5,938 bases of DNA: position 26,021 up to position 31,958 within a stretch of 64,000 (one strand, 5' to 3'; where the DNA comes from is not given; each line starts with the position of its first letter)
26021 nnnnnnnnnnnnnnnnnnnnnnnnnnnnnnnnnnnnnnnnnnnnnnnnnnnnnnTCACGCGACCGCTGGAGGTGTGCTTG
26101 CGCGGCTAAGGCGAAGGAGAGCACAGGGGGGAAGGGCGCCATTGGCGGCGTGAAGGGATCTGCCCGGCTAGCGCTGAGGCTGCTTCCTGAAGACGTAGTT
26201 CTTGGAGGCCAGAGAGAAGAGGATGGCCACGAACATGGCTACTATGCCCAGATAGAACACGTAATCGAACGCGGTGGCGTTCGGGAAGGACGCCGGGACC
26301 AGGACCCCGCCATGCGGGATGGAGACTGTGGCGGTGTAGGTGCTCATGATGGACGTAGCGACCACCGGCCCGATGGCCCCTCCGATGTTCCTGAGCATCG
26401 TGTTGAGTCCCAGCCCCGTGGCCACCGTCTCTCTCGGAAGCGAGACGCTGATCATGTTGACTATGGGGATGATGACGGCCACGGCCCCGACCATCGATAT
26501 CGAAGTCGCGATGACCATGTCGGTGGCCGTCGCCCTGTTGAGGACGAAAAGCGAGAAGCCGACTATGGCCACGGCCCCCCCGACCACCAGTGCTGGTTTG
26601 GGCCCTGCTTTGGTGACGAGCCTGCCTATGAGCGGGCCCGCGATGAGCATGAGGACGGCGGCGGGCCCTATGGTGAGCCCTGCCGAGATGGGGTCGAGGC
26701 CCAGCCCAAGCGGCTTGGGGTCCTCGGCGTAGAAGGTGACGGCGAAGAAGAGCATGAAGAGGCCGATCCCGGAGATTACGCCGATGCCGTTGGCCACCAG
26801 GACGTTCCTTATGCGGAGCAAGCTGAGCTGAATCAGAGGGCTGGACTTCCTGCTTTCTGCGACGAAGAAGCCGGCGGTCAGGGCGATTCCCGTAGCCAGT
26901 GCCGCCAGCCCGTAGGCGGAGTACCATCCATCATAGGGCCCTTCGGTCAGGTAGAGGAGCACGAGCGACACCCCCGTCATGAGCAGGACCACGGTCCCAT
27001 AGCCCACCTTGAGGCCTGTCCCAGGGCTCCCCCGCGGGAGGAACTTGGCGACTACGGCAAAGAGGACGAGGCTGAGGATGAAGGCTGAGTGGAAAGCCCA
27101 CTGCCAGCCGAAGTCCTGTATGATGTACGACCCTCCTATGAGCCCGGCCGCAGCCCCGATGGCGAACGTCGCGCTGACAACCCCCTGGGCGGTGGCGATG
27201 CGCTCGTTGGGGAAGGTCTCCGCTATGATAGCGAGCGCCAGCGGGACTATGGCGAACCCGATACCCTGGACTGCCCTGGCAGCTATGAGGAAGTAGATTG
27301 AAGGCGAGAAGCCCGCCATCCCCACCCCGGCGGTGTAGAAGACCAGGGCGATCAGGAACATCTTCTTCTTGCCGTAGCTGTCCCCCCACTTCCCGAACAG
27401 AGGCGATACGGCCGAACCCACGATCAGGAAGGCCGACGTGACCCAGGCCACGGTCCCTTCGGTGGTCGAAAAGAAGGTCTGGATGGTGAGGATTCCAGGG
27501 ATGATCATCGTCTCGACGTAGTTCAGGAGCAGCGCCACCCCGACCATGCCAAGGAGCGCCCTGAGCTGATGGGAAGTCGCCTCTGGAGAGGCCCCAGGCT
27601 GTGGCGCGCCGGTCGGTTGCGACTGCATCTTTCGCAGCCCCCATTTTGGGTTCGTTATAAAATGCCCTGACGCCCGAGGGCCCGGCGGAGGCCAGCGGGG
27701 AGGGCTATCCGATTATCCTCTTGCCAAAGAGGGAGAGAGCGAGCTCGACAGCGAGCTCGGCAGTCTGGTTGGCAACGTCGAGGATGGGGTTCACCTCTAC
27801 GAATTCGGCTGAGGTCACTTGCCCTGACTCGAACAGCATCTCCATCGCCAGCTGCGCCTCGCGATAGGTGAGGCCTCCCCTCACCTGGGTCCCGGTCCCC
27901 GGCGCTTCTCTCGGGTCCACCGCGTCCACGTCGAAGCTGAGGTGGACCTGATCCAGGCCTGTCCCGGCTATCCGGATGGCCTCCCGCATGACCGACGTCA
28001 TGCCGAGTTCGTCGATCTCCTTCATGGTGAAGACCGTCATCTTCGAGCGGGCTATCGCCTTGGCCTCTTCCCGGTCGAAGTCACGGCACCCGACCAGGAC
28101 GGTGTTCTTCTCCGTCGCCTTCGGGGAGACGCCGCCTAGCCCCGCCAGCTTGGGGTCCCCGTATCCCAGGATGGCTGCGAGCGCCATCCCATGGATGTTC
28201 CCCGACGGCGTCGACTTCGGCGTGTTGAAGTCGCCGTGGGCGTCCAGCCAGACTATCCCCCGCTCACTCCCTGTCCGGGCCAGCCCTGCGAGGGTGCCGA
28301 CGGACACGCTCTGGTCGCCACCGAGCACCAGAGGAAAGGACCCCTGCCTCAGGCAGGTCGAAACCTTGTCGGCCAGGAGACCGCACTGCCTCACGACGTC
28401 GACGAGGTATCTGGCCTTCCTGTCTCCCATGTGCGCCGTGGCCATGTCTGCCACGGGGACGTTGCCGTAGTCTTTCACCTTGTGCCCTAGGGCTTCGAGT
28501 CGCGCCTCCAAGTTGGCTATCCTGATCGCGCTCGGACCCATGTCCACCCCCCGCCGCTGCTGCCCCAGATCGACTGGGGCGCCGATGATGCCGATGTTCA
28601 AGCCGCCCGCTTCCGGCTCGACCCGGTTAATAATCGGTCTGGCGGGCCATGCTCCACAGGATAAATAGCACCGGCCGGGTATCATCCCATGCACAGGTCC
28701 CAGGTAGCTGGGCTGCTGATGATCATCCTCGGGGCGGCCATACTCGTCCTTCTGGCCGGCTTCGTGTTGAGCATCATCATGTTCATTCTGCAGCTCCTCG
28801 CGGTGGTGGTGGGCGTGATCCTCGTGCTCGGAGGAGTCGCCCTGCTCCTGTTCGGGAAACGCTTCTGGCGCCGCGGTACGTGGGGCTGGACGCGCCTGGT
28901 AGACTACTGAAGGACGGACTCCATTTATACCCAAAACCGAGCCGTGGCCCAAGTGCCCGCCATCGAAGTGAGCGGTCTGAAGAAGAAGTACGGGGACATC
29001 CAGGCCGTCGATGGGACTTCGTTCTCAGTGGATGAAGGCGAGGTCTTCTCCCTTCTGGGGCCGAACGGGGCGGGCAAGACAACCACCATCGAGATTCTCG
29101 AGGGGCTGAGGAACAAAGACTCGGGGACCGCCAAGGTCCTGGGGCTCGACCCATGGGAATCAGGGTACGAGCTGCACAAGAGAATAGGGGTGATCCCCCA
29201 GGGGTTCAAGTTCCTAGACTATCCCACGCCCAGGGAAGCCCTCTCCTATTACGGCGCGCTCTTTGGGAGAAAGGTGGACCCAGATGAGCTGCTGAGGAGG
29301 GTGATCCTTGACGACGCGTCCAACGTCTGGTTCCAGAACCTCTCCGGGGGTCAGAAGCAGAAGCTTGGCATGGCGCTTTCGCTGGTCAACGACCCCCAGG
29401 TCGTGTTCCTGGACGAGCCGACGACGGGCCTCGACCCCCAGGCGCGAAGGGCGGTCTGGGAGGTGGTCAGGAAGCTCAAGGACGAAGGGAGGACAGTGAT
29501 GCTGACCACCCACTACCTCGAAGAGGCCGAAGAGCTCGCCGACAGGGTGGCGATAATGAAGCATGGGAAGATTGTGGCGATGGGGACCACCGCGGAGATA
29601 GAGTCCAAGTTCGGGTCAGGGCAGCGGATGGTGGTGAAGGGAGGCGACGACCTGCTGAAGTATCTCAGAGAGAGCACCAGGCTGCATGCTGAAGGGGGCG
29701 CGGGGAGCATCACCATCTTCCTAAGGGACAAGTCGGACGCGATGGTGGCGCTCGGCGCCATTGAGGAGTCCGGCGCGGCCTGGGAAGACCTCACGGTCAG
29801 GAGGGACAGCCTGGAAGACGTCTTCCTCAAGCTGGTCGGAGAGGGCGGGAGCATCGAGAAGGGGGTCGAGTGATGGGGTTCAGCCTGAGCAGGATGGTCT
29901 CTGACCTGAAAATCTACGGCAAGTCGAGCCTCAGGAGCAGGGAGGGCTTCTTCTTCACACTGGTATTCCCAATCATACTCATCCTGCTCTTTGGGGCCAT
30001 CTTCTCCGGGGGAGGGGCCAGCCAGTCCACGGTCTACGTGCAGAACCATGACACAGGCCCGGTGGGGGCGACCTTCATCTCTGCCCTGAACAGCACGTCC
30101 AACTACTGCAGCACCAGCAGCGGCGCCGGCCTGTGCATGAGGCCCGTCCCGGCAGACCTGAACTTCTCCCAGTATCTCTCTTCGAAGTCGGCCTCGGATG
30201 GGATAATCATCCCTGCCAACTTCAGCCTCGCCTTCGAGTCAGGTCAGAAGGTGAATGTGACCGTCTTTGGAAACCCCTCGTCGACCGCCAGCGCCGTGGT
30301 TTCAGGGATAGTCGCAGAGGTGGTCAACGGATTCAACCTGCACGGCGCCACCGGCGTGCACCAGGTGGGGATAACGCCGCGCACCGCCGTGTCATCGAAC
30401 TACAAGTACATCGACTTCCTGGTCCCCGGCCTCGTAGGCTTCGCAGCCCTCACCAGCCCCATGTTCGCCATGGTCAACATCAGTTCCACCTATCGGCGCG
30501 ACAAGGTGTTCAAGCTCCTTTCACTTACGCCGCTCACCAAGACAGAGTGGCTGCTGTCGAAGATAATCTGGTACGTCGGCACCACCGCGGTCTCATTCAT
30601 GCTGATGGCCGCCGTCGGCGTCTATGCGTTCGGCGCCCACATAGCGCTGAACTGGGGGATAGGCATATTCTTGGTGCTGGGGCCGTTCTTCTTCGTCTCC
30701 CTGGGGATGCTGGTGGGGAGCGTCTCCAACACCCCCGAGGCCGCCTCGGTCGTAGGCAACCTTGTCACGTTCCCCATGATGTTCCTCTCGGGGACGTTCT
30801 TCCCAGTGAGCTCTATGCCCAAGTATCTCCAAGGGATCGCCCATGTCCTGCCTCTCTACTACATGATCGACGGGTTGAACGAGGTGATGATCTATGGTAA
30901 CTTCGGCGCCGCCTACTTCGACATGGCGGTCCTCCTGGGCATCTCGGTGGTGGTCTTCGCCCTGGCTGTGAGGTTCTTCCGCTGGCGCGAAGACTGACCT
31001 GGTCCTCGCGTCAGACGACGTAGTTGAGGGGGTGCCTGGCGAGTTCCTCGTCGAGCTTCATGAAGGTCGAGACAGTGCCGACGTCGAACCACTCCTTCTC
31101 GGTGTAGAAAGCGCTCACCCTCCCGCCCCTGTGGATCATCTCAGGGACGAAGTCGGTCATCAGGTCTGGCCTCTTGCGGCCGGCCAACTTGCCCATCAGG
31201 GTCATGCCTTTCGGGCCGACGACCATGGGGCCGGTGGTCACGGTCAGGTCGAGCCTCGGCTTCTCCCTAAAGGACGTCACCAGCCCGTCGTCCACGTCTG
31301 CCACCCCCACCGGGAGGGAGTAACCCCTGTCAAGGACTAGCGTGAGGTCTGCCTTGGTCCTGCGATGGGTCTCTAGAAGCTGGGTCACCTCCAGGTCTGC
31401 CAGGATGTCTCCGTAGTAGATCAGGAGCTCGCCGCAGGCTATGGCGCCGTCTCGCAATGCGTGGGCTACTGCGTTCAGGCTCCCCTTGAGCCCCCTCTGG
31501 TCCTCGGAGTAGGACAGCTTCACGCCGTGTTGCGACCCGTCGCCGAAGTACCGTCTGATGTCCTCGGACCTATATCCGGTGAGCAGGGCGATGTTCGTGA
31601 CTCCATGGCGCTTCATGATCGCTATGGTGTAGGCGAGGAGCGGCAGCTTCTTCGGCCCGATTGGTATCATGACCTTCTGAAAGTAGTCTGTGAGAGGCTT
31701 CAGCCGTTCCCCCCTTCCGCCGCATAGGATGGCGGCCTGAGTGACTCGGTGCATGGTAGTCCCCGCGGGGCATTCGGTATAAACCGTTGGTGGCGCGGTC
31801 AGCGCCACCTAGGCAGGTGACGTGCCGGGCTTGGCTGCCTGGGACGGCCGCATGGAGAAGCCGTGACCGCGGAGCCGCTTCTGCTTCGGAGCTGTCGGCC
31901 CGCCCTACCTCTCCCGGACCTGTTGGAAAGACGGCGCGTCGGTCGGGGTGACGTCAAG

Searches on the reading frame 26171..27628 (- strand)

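Call 75: search_protein_families(library=pfam, proteins=[window:26171-27628:-], max_evalue=0.00001)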
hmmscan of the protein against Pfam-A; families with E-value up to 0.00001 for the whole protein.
window:26171-27628:- (486 aa): 2 families
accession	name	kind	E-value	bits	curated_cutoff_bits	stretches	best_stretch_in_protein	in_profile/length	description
PF07690.21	MFS_1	-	2.6e-46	158.6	33.4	1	32-421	5-347/347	Major Facilitator Superfamily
PF00083.30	Sugar_tr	-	5.6e-09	35.8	22.3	1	59-193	47-188/452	Sugar (and other) transporter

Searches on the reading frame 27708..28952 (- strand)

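Call 75: search_protein_families(library=pfam, proteins=[window:27708-28952:-], max_evalue=0.00001)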
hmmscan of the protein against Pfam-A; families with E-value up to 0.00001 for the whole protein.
window:27708-28952:- (415 aa): 1 family
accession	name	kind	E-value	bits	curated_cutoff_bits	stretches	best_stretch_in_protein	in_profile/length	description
PF00491.26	Arginase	-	4.8e-75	253.1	22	1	119-409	2-279/280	Arginase family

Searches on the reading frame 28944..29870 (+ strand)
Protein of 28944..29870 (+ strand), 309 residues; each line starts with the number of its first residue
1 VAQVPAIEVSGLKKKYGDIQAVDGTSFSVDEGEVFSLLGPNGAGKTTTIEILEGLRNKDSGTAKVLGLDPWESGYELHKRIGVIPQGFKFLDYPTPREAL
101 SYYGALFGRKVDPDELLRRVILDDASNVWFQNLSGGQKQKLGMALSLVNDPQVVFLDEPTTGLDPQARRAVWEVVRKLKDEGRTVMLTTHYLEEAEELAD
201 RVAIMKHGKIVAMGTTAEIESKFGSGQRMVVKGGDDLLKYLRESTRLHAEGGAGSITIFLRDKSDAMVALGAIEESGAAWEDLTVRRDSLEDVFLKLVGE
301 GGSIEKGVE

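Call 52: search_protein_families(library=pfam, proteins=[window:28944-29870:+], max_evalue=0.001)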
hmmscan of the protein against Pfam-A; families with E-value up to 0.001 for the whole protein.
window:28944-29870:+ (309 aa): 5 families
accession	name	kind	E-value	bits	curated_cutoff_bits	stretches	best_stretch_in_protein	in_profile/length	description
PF00005.33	ABC_tran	-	1.4e-24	87.7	25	1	23-161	2-137/137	ABC transporter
PF13304.12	AAA_21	-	8.6e-17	62.6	27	1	116-190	221-298/304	AAA domain, putative AbiEii toxin, Type IV TA system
PF13175.12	AAA_15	-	3.5e-05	24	32.1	0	150-190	328-369/374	AAA ATPase domain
PF02463.25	SMC_N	-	5.5e-05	23.1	40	0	131-199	135-206/220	RecF/RecN/SMC N terminal domain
PF13732.12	DrrA1-3_C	-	0.00019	22.5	27.4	1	214-298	1-81/81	ATP-binding protein DrrA1-3-like, C-terminal domain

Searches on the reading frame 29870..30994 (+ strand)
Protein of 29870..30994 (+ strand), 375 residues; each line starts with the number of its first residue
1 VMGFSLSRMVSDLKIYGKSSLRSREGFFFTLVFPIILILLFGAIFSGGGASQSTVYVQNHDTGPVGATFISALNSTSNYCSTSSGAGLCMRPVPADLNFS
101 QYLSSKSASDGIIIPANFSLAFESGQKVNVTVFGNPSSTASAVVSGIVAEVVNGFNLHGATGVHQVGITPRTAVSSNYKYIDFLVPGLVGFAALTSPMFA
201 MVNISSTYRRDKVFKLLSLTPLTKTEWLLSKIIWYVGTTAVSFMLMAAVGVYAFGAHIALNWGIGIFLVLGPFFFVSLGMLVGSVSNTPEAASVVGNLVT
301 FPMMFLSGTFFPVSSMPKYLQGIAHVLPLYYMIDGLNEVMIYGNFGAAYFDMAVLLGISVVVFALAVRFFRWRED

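Call 52: search_protein_families(library=pfam, proteins=[window:29870-30994:+], max_evalue=0.001)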
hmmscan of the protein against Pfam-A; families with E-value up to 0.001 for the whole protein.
window:29870-30994:+ (375 aa): 2 families
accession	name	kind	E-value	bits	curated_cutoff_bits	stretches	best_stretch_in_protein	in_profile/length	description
PF12698.13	ABC2_membrane_3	-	1.9e-38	132.9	31.6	1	26-367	3-346/347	ABC-2 family transporter protein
PF01061.29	ABC2_membrane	-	2.2e-29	103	26.9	1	130-340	12-210/211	ABC-2 type transporter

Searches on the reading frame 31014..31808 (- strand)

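Call 75: search_protein_families(library=pfam, proteins=[window:31014-31808:-], max_evalue=0.00001)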
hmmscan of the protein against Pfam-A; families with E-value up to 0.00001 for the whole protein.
window:31014-31808:- (265 aa): 2 families
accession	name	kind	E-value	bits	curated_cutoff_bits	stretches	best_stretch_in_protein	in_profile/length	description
PF00483.29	NTP_transferase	-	1.1e-27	97.6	21.2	1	25-256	2-242/245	Nucleotidyl transferase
PF12804.13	NTP_transf_3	-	5.7e-07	30.3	27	1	25-158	1-121/160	MobA-like NTP transferase domain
